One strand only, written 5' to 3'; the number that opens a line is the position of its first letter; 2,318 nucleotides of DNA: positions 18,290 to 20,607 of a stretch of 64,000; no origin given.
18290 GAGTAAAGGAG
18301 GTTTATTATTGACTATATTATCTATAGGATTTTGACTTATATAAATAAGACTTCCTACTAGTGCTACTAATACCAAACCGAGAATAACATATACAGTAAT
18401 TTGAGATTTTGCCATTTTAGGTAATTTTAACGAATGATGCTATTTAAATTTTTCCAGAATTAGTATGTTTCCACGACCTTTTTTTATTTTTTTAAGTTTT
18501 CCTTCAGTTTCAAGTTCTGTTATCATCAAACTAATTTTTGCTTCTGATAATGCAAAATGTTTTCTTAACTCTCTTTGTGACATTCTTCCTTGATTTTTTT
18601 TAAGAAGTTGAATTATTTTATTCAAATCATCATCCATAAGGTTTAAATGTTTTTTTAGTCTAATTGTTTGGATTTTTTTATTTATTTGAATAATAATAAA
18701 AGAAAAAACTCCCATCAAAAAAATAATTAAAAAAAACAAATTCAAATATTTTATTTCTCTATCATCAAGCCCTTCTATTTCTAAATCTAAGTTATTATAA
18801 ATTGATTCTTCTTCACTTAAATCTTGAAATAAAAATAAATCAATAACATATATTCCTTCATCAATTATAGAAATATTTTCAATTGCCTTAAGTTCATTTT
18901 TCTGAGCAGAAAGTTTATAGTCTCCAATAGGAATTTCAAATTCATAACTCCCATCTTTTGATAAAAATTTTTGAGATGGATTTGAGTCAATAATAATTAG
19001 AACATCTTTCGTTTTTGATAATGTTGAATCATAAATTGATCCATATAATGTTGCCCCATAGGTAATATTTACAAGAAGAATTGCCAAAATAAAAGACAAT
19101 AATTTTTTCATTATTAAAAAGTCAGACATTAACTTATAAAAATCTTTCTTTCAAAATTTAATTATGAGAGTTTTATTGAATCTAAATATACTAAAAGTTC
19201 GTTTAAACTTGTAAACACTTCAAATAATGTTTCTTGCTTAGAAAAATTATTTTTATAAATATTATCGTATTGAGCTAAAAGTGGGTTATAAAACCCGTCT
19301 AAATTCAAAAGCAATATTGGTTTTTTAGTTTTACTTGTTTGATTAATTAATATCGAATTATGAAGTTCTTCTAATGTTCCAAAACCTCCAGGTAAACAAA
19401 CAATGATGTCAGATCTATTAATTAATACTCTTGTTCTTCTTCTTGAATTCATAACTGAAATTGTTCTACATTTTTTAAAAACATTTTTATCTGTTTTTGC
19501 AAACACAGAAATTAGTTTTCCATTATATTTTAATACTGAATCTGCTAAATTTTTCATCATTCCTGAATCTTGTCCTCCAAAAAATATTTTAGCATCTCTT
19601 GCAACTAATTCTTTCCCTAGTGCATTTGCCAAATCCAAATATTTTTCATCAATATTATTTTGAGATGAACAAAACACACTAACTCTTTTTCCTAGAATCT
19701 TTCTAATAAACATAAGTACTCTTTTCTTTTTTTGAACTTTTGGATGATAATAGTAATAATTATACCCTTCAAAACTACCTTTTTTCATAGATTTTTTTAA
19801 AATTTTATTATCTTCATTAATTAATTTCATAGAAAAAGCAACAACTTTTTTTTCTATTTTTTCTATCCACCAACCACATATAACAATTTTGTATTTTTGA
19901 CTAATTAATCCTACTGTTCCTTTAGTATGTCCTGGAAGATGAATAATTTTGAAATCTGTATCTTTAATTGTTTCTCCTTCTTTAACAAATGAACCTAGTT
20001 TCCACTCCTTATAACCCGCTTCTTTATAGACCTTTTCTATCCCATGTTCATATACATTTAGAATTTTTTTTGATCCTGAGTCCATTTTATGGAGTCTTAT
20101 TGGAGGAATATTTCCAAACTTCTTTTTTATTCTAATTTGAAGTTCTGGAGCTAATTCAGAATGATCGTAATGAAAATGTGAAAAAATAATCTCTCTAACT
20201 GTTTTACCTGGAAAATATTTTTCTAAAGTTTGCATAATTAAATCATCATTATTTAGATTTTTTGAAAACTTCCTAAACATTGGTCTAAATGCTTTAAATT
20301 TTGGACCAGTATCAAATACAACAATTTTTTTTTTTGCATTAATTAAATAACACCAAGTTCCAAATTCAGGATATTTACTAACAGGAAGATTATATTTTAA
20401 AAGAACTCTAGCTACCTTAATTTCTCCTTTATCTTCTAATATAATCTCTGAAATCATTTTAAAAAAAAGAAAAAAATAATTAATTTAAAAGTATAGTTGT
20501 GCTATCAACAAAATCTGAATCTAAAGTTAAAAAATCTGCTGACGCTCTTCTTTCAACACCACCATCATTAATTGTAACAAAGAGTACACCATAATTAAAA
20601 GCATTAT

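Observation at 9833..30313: Candidate novel surface system: type IV pilus-like module joined to a 16-kb string of four giant cysteine-rich proteins, an MBL-LOG enzyme and a membrane-bound regulator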

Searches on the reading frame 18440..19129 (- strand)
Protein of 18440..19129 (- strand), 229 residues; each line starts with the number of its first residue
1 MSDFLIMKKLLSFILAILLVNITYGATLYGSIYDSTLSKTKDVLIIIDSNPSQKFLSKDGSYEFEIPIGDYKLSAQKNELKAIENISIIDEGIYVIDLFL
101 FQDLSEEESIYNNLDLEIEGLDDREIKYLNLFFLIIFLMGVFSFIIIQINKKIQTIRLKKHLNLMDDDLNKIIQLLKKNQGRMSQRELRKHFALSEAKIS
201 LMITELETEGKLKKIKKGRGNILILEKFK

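Call 4: search_protein_families(library=pfam, proteins=[window:18440-19129:-], max_evalue=0.1)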
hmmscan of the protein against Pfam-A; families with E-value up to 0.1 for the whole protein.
window:18440-19129:- (229 aa): 7 families
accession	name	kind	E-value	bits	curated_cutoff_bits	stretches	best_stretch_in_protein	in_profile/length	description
PF24034.1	DUF7343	-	4.1e-16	59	27.6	1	168-225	4-61/62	Domain of unknown function (DUF7343)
PF13412.12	HTH_24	-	0.00032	20.7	21.9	1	171-212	7-47/48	Winged helix-turn-helix DNA-binding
PF08279.18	HTH_11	-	0.0012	19.1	25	1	169-215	2-46/55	HTH domain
PF09012.17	FeoC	-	0.0099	16.4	21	1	178-218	10-50/69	FeoC like transcriptional regulator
PF01047.28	MarR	-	0.021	15.1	24.6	1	178-214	13-49/59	MarR family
PF05978.22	UNC-93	-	0.028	14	22.9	1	82-178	103-186/379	Ion channel regulatory protein UNC-93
PF15701.10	DUF4668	-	0.031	14.5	27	1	127-176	94-143/162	Domain of unknown function (DUF4668)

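Call 22: search_protein_families(library=ncbifam, proteins=[window:18440-19129:-], max_evalue=0.1)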
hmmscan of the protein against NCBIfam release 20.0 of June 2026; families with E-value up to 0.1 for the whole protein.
window:18440-19129:- (229 aa): 4 families
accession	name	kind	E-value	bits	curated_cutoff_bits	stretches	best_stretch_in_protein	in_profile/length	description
TIGR01884.1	cas_HTH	subfamily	0.0024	17.3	60.2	1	156-227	131-200/202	CRISPR-associated CARF protein Csa3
NF033789.1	repress_SdpR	subfamily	0.011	15.7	100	1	164-218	5-57/79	autorepressor SdpR family transcription factor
NF040947.1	trans_reg_LysM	equivalog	0.013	15.3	180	1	165-214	1-49/136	HTH-type transcriptional regulator LysM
NF040939.2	trans_reg_lrs14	equivalog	0.085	12.9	90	0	158-218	13-72/103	Lrs14 family HTH-type transcriptional regulator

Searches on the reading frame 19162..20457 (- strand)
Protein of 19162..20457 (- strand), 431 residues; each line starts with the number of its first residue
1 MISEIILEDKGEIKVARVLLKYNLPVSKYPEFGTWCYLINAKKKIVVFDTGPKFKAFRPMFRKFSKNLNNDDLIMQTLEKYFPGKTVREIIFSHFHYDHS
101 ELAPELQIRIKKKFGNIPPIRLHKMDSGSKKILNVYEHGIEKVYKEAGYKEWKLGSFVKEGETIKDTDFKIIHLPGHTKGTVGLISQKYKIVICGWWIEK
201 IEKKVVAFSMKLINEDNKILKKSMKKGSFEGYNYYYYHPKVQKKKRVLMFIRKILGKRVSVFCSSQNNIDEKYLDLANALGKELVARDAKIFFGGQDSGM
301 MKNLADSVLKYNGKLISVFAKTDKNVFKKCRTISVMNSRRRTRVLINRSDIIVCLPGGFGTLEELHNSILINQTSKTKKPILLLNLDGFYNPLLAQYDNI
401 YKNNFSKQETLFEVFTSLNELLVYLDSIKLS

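Call 4: search_protein_families(library=pfam, proteins=[window:19162-20457:-], max_evalue=0.1)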
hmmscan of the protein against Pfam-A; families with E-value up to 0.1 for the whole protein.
window:19162-20457:- (431 aa): 3 families
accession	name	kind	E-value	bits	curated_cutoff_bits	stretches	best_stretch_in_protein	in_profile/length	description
PF03641.19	Lysine_decarbox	-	6.6e-18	65.6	27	1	301-411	1-115/131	Possible lysine decarboxylase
PF18306.6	LDcluster4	-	8.9e-12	45.3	26.3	1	259-407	4-137/151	SLOG cluster4 family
PF00753.33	Lactamase_B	-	2.3e-10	41.2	22.7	1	31-195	3-148/196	Metallo-beta-lactamase superfamily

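Call 22: search_protein_families(library=ncbifam, proteins=[window:19162-20457:-], max_evalue=0.1)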
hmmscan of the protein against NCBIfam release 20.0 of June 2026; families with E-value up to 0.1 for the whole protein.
window:19162-20457:- (431 aa): 11 families
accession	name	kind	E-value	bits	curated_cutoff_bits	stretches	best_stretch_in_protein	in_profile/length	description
TIGR00730.1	TIGR00730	subfamily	6.1e-28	97.8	96.35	1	257-410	1-158/178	TIGR00730 family Rossman fold protein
NF058542.1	CtkRMPhLog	equivalog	3.3e-14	53.2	300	1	259-408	4-156/177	cytokinin riboside 5'-monophosphate phosphoribohydrolase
TIGR00725.1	TIGR00725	hypoth_equivalog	3.9e-12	45.9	106.9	1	259-367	4-110/159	TIGR00725 family protein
NF045699.1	AHLLactAiiA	equivalog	2e-06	27.2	375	1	2-100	2-109/251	quorum-quenching N-acyl homoserine lactonase AiiA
TIGR03413.1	GSH_gloB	equivalog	0.00013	21.4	200.8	1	141-195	69-125/248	hydroxyacylglutathione hydrolase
NF012229.1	bla_class_B_core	domain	0.0009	19.4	100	0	73-99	40-64/139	metallo-beta-lactamase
NF033105.1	bla_subclass_B3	equivalog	0.0015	17.9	240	1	83-183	58-152/257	subclass B3 metallo-beta-lactamase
TIGR01383.1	not_thiJ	equivalog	0.0084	15.9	131.25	1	318-376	33-90/180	DJ-1 family glyoxalase III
NF007597.0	PRK10241.1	equivalog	0.011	15.1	421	1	142-195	73-126/251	hydroxyacylglutathione hydrolase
TIGR03307.1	PhnP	equivalog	0.039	13.3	272.25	0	75-101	55-81/249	phosphonate metabolism protein PhnP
NF047925.1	pyridox_lacton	equivalog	0.094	12.5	325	0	9-100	10-102/268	4-pyridoxolactonase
